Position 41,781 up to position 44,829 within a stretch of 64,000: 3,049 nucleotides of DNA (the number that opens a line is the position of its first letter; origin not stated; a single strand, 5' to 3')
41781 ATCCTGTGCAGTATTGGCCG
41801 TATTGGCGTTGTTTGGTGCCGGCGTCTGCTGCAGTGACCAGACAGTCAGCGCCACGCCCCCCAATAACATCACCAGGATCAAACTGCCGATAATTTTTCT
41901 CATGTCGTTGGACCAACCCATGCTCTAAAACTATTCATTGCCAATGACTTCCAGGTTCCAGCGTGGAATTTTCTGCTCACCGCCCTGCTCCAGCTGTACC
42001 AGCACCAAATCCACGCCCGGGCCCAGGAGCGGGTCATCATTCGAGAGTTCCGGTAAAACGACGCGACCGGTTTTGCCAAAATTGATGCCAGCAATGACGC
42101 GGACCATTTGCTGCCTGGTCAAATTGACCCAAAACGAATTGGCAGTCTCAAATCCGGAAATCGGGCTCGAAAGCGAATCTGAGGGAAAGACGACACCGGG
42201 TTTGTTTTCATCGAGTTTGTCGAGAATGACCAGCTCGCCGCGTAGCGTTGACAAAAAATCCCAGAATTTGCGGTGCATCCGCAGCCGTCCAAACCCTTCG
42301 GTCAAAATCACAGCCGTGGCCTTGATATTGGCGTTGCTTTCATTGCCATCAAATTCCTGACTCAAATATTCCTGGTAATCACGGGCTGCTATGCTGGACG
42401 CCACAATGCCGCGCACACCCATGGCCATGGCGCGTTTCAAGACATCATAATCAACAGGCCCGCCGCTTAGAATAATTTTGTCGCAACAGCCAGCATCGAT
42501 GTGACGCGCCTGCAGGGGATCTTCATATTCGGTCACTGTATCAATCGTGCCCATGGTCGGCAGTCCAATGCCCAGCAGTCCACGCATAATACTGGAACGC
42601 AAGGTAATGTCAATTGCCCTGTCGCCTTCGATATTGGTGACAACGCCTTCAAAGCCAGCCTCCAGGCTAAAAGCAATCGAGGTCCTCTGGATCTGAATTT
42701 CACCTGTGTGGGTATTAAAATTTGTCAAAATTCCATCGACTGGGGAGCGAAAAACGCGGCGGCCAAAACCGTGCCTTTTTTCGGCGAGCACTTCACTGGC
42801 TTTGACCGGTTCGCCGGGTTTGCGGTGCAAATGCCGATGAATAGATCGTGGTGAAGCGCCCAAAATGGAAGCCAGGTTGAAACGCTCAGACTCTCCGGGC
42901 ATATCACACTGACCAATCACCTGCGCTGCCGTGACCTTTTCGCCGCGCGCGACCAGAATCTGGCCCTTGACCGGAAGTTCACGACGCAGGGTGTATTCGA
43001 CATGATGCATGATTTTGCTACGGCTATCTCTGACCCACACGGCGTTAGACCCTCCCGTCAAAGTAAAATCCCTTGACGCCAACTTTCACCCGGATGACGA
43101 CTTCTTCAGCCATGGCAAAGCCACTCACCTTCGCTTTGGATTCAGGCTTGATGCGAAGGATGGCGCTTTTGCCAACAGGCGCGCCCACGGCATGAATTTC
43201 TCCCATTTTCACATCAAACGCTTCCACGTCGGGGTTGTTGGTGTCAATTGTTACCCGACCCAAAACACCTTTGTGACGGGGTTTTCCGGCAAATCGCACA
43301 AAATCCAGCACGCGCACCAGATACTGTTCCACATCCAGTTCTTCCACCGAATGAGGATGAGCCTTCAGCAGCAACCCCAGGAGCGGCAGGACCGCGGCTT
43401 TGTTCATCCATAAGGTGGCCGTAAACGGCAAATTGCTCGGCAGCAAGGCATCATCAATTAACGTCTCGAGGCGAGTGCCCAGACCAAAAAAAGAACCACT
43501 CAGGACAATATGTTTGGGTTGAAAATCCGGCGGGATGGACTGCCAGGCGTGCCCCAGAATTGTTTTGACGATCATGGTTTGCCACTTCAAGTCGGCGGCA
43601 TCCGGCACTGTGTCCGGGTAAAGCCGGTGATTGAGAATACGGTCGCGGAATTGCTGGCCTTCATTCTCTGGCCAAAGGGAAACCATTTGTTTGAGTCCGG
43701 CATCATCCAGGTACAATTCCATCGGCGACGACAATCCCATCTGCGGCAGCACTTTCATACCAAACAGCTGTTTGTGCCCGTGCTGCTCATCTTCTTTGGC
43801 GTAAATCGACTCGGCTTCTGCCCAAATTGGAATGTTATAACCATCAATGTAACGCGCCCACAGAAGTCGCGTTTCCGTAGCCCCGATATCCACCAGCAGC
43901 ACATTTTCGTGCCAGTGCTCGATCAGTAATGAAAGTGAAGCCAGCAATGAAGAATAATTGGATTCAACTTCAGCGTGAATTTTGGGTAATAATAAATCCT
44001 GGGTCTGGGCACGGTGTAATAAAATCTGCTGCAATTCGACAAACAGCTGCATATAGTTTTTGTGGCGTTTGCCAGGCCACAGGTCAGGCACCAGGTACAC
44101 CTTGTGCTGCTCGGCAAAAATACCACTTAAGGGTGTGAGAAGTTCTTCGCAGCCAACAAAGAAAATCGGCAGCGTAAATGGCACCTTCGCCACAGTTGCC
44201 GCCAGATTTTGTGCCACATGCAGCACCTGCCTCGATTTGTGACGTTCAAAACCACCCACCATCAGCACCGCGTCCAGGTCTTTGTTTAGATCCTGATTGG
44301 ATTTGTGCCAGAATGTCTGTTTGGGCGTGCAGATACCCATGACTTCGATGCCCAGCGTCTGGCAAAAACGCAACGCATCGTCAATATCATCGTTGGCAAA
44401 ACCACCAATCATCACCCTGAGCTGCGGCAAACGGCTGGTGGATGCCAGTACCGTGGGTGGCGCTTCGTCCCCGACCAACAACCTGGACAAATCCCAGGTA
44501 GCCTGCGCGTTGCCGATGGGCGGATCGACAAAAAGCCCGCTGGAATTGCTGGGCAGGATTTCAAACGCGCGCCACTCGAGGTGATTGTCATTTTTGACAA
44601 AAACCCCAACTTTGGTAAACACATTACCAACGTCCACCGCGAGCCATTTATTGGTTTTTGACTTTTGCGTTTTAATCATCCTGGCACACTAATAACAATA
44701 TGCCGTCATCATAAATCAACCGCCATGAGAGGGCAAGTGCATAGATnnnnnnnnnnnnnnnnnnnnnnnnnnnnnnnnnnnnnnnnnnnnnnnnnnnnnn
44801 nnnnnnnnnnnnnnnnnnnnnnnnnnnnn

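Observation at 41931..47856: Membrane-anchored ClpA/B-like AAA+ ATPase with N-terminal zinc ribbon, plus an actin/Hsp70-fold ATPase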

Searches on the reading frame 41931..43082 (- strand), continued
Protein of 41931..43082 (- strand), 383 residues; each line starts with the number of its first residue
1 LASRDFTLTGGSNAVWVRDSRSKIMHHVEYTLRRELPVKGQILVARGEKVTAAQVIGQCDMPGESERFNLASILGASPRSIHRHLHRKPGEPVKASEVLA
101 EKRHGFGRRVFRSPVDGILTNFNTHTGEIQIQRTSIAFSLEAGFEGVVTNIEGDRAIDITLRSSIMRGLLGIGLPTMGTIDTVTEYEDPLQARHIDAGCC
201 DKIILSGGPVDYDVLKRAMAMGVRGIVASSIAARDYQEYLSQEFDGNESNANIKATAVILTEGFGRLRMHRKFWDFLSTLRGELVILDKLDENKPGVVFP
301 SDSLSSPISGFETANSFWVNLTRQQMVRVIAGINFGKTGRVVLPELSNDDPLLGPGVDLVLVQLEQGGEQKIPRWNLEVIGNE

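Call 75: find_encoding_contigs(protein=P0041, flank=8000, max_places=1)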
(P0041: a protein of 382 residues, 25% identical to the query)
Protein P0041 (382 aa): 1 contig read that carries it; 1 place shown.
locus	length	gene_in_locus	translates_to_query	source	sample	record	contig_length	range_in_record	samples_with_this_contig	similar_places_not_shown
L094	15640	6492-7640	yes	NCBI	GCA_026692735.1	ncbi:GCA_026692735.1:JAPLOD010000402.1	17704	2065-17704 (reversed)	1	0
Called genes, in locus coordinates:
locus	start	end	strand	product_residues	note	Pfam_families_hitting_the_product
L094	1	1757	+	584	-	?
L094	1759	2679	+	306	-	-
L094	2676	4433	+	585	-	-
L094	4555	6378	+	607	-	PF13941:MutL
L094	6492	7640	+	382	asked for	-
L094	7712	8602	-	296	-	-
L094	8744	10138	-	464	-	PF25058:ARM_TT21 (faint), PF00515:TPR_1 (faint), PF07719:TPR_2 (faint), PF10602:RPN7 (faint), PF25063:ARM_TT21_C (weak), PF13429:TPR_15 (weak), PF14559:TPR_19, PF12895:ANAPC3 (weak), +8 more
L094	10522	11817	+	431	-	PF00709:Adenylsucc_synt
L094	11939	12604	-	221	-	PF00754:F5_F8_type_C (faint), PF22633:F5_F8_type_C_2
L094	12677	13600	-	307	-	-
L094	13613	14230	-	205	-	PF04542:Sigma70_r2, PF08281:Sigma70_r4_2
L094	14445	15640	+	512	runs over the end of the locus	PF00370:FGGY_N, PF02782:FGGY_C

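Call 76: find_encoding_contigs(protein=P0040, flank=8000, max_places=1)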
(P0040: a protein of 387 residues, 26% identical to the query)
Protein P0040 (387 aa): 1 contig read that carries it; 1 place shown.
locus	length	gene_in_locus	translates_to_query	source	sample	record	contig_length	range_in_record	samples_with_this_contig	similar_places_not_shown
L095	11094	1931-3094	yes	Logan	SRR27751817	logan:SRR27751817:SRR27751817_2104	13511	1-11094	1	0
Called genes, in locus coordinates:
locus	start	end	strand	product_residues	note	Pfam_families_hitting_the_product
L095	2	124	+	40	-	?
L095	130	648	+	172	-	PF00436:SSB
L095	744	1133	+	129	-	PF01084:Ribosomal_S18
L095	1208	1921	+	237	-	-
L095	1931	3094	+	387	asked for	-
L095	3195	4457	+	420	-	PF22694:CtpB_N-like, PF00595:PDZ, PF13180:PDZ_2 (weak), PF17820:PDZ_6, PF03572:Peptidase_S41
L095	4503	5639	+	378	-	PF00089:Trypsin, PF13365:Trypsin_2, PF00595:PDZ, PF13180:PDZ_2, PF17820:PDZ_6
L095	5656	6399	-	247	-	PF06325:PrmA (weak), PF05175:MTS (weak), PF13847:Methyltransf_31, PF13649:Methyltransf_25 (weak)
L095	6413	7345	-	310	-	PF03462:PCRF, PF00472:RF-1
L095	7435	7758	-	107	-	PF01197:Ribosomal_L31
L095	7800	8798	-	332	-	PF00892:EamA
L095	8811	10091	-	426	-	PF01409:tRNA-synt_2d (weak), PF13393:tRNA-synt_His, PF00587:tRNA-synt_2b, PF03129:HGTP_anticodon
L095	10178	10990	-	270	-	PF18914:DUF5666 (faint)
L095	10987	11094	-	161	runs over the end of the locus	-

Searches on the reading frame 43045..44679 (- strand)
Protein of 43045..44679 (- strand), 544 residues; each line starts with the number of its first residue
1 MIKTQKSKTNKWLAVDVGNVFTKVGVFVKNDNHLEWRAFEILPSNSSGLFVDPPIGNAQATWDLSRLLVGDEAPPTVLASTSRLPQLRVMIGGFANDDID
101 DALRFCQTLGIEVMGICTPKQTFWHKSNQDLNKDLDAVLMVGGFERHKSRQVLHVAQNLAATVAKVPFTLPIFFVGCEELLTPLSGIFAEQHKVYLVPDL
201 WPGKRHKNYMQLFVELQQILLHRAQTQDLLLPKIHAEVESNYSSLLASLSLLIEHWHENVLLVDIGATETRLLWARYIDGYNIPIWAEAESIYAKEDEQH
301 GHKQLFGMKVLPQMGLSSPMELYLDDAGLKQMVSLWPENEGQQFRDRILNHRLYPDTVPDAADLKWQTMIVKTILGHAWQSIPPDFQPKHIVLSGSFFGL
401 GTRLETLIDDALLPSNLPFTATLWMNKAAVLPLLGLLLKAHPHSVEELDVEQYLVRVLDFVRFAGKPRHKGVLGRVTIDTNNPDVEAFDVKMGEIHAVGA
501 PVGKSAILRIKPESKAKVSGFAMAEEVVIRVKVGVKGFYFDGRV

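Call 4: search_protein_families(library=pfam, proteins=[window:43045-44679:-], max_evalue=0.01)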
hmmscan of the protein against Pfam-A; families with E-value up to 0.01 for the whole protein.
window:43045-44679:- (544 aa): 1 family
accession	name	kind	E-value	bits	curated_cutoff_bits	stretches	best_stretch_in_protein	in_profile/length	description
PF13941.12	MutL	-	5.8e-08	32.4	27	1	13-373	2-346/450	MutL protein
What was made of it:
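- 43045..44679 (-): 544-aa ASKHA ATPase, a divergent member of Pfam PF13941 (MutL/GlmL, hydantoinase-like branch), with an extra C-terminal β domain at residues ~454-541. PF13941 scores 32.4 bits against a cut-off of 27 (call 4).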

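Call 5: search_protein_families(library=ncbifam, proteins=[window:43045-44679:-], max_evalue=0.01)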
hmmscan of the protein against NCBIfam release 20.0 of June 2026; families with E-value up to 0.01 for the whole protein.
window:43045-44679:- (544 aa): 0 families

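Call 6: search_protein_families(library=padloc, proteins=[window:43045-44679:-], max_evalue=0.01)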
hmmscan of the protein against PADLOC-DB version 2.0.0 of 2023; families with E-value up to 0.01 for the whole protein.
window:43045-44679:- (544 aa): 0 families

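Call 7: find_homologous_proteins(query=window:43045-44679:-, max_evalue=0.001)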
Query window:43045-44679:- (544 aa): 2 proteins with E <= 0.001 among 8000 candidates.
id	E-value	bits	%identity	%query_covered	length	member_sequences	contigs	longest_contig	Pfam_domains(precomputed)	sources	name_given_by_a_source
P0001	0.0e+0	1250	100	100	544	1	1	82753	PF13941.13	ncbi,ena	-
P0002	1.0e-142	495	41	100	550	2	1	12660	PF13941.13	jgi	-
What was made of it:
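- Tried and rejected: A word-indexed homologue search with the ASKHA protein gave only 2 hits (call 7).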

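Call 9: find_encoding_contigs(protein=P0002, flank=10000, max_places=4)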
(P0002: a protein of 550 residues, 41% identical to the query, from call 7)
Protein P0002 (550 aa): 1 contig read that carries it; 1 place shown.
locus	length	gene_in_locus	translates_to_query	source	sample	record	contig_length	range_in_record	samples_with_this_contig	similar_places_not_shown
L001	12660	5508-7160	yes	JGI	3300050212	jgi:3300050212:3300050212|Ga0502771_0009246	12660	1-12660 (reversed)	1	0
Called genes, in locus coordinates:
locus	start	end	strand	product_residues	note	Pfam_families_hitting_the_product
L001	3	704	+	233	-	?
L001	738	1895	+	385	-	PF11258:DUF3048, PF17479:DUF3048_C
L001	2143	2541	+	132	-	-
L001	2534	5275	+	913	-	PF13191:AAA_16 (faint), PF02861:Clp_N, PF00158:Sigma54_activat (faint), PF17871:AAA_lid_9, PF00004:AAA, PF07724:AAA_2, PF07728:AAA_5, PF10431:ClpB_D2-small, +2 more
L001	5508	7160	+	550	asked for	PF13941:MutL (faint)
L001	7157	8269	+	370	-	-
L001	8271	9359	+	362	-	PF02547:Queuosine_synth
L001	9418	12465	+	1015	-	PF13385:Laminin_G_3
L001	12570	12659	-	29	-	?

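Call 10: find_encoding_contigs(protein=P0001, flank=10000, max_places=4)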
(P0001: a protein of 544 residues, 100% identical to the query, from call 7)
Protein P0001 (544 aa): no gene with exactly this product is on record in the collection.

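Call 16: search_protein_representatives(alignment_id=A1)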
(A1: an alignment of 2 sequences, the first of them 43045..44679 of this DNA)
Query: 2 sequences, 553 profile positions. Proteins with E-value up to 0.001 (for the whole library): 99; up to 1e-10: 13; up to 1e-30: 7. The best 99 are listed.
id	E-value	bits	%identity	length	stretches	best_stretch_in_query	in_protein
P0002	0.0e+00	1095.7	-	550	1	1-553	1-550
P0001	0.0e+00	1095.3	-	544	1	4-552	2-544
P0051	1.0e-147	509.5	-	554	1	4-551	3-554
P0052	8.1e-123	427.4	-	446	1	97-542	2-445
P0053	3.6e-98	346.0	-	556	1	1-551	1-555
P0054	5.8e-96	338.7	-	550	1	4-551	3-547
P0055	1.9e-39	152.1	-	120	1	433-552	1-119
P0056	2.7e-20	88.9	-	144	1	14-131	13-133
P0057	1.2e-13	66.9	-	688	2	316-551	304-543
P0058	3.4e-12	62.2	-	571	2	317-551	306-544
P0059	6.9e-12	61.2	-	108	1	443-551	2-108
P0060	1.0e-11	60.6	-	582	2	316-551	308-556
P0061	2.5e-11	59.3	-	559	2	314-551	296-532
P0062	1.6e-10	56.7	-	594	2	134-299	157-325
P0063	1.8e-10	56.5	-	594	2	320-551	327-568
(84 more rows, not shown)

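Call 27: predict_structure(alignment_id=A2)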
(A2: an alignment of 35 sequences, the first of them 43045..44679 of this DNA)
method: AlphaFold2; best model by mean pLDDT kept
length: 544 residues; sequences in the alignment: 35
mean_pLDDT: 85.1   pTM: 0.88
mean pLDDT of the five models: 85.1, 83.6, 83.5, 82.9, 81.3
residues with pLDDT >= 90: 284; 70-90: 185; 50-70: 51; < 50: 24
segments of 3 or more residues with pLDDT < 50: 1-6, 52-61, 282-289
pLDDT, mean of each block of 10 residues (from residue 1): 53 91 90 87 78 43 55 80 93 90 92 93 74 88 89 94 89 93 91 87 73 92 90 89 94 94 94 87 47 61 85 87 69 73 85 82 87 91 92 83 81 90 92 93 83 94 94 96 88 94 95 96 96 94 92
secondary structure, 60 per line:
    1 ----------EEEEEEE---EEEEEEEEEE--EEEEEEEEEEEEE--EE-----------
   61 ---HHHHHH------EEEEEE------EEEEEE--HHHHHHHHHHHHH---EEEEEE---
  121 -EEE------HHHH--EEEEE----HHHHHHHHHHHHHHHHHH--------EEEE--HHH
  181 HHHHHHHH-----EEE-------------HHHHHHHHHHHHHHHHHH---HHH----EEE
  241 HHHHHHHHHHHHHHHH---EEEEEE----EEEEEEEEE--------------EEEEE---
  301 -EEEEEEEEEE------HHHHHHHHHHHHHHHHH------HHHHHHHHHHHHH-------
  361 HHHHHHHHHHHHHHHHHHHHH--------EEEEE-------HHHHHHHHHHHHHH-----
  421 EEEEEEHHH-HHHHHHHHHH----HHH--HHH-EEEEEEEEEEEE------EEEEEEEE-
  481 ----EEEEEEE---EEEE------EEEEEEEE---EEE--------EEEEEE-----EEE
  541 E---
elements in order: E11-17 E21-30 E33-45 H64-69 E76-81 E88-93 H96-108 E112-117 E122-124 H131-134 E137-141 H146-163 E172-175 H178-188 E194-196 H210-227 E238-240 H241-256 E260-265 E270-278 E293-297 E302-311 H318-334 H341-353 H361-381 E390-394 H402-415 E421-426 H431-440 E454-465 E472-479 E485-491 E495-498 E505-512 E516-518 E527-532 E538-541
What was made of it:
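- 43045..44679 (-): AF2 model has pLDDT 85 and pTM 0.88 (call 27).
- On Hsp70/DnaK (for the 544-aa protein): The C-terminus is a β domain of about 90 residues (call 27).
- There is no Pfam HSP70 hit and no substrate-binding domain (calls 4, 27).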

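Call 32: fold_search(model_id=the predicted structure, library=pdb)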
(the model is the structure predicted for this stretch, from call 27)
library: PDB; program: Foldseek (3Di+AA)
matches with E <= 10: 1425; with E <= 0.001: 323
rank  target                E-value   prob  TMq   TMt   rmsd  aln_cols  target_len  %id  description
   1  9h03_A                4.1e-08  1.00  0.31  0.17  17.2       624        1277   10  NMHase, dihydrouridine, 2.1A, CC_mask=0.7859 (released 2025-10-15)
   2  5eq6_A                4.4e-08  1.00  0.27  0.37  13.6       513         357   13  Pseudomonas aeruginosa PilM bound to AMP-PNP (released 2016-04-27)
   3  5eoy_A                4.9e-08  1.00  0.28  0.39  13.7       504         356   13  Pseudomonas aeruginosa SeMet-PilM bound to ADP (released 2016-04-27)
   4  5eou_B                5.2e-08  1.00  0.26  0.37  14.5       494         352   13  Pseudomonas aeruginosa PilM:PilN1-12 bound to ATP (released 2016-04-27)
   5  5eox_B                8.3e-08  1.00  0.25  0.35  13.9       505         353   12  Pseudomonas aeruginosa PilM bound to ADP (released 2016-04-27)
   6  5eox_A                9.3e-08  1.00  0.26  0.37  13.6       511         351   13  Pseudomonas aeruginosa PilM bound to ADP (released 2016-04-27)
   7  5eoy_B                1.9e-07  1.00  0.25  0.35  14.2       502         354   13  Pseudomonas aeruginosa SeMet-PilM bound to ADP (released 2016-04-27)
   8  3d2e_A                3.1e-07  1.00  0.26  0.23  22.5       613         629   10  Crystal structure of a complex of Sse1p and Hsp70, Selenomethionine-labeled crystals (released 2008-06-17)
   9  6eof                  3.7e-07  1.00  0.26  0.27  21.7       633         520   10  Crystal structure of AMPylated GRP78 in ADP state (released 2017-11-01)
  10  5eou_A                4.4e-07  1.00  0.25  0.37  14.1       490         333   12  Pseudomonas aeruginosa PilM:PilN1-12 bound to ATP (released 2016-04-27)
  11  6asy_A                4.7e-07  1.00  0.26  0.24  20.8       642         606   10  BiP-ATP2 (released 2017-12-06)
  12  4brm_A                5.6e-07  1.00  0.24  0.34  13.9       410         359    8  Sulfur SAD phasing of the Legionella pneumophila NTPDase1 - crystal form III (closed) in complex with sulfate (released 2013-07-17)
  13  5obv                  6.3e-07  1.00  0.27  0.28  22.2       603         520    9  Mycoplasma genitalium DnaK deletion mutant lacking SBDalpha in complex with ADP and Pi. (released 2018-05-09)
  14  4brg_A                7.1e-07  1.00  0.22  0.30  14.0       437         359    9  Legionella pneumophila NTPDase1 crystal form II (closed) in complex with MG GMPPNP (released 2013-07-17)
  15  4b9q_A                7.9e-07  1.00  0.27  0.25  21.7       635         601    8  Open conformation of ATP-bound Hsp70 homolog DnaK (released 2012-11-14)
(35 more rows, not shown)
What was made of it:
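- On Hsp70/DnaK (for the 544-aa protein): Hsp70 Foldseek matches have TM about 0.26 (call 32).
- On FtsA / PilM (for the 544-aa protein): PilM and FtsA have TMq 0.23-0.28 (call 32).
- Foldseek lists Hsp70 nucleotide-binding domains among the ASKHA matches (call 32). P. aeruginosa PilM and T. maritima FtsA are among the top Foldseek matches (E about 4e-8 to 2e-6, call 32).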

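Call 51: find_related_loci(query=A5, collection=metagenome_contigs, flank=10000)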
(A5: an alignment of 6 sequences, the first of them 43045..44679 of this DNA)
Query A5 (544 aa) in metagenome_contigs; peptide patterns used: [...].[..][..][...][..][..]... (x = any residue, [..] = any of these).
237 stretches matched a pattern; 1 encode a relative of the query (tblastn E <= 1e-3); 1 distinct loci.
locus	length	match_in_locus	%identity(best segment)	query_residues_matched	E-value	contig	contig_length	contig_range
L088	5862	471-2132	36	1-543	2e-114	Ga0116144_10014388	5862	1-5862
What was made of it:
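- Tried and rejected: The metagenome scan with the clade-level ASKHA alignment found only one extra locus, L088 (call 51).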

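Call 58: search_solved_structures(query=A2, max_evalue=1)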
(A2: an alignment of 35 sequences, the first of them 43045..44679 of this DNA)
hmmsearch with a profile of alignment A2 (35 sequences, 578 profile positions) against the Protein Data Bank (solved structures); distinct sequences matched with E-value up to 1: 6.
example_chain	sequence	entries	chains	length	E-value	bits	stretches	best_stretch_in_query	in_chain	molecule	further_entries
2eis_A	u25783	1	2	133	0.027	15.9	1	493-560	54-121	Hypothetical protein TTHB207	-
8w2z_A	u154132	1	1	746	0.16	13.3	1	284-351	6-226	HNH nuclease domain-containing protein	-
4lui_A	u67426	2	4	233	0.19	13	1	122-232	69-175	Orotidine 5'-phosphate decarboxylase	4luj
9lyy_A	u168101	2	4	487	0.76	11.1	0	8-29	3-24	glycerol kinase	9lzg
9lyu_A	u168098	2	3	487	0.85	10.9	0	8-29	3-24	glycerol kinase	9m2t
3c0b_A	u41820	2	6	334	0.98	10.7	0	252-304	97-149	Conserved archaeal protein Q6M145 | Conserved archaeal protein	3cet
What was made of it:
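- ASKHA classification: PF13941 only (call 4), and no solved relative by profile search (call 58).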
